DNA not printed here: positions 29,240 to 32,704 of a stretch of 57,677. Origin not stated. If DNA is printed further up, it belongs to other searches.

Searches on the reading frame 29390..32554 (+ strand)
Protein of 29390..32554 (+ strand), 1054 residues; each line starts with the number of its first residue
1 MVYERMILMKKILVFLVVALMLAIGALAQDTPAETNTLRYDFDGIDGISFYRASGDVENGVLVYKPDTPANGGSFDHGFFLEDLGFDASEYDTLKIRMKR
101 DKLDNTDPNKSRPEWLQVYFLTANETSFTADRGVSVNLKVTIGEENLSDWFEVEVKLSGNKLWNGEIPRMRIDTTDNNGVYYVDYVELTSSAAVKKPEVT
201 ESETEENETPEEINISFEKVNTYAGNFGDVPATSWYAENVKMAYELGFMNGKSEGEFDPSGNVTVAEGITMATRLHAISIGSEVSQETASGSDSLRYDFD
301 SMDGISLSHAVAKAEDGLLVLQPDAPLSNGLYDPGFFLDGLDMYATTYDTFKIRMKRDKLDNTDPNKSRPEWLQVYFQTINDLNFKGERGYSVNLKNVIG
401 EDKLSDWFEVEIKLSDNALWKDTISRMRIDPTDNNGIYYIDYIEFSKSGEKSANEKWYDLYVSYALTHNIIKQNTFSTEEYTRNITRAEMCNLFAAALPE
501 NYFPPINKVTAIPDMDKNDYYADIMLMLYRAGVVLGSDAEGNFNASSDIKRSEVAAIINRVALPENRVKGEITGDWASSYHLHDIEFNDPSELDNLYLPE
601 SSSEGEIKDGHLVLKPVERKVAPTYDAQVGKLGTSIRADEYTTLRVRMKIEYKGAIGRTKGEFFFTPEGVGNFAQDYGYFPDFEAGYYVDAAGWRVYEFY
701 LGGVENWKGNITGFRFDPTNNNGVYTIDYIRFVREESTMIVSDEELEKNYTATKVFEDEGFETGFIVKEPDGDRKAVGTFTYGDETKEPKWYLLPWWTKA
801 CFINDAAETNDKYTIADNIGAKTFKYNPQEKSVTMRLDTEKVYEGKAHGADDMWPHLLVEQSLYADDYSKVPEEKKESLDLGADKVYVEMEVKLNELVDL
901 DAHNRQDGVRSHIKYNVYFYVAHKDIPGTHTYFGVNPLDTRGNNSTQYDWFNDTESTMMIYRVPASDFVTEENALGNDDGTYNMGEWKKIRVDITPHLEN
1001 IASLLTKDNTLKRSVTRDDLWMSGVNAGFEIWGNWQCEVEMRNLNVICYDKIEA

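Call 4: search_protein_families(library=pfam, proteins=[window:29390-32554:+], max_evalue=1)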
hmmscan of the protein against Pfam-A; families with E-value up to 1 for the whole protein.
window:29390-32554:+ (1054 aa): 3 families
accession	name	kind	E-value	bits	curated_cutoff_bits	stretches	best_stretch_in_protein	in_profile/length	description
PF00395.25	SLH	-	6.6e-15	55.2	20.8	2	227-264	2-39/44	S-layer homology domain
PF15149.11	CATSPERB_C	-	0.086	12.6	27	1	467-529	6-67/258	CATSPERB, C-terminal domain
PF15088.11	NADH_dh_m_C1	-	0.25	11.3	27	0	105-119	4-18/49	NADH dehydrogenase [ubiquinone] 1 subunit C1, mitochondrial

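Call 5: search_protein_families(library=ncbifam, proteins=[window:29390-32554:+], max_evalue=1)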
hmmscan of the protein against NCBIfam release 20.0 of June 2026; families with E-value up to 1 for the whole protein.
window:29390-32554:+ (1054 aa): 0 families
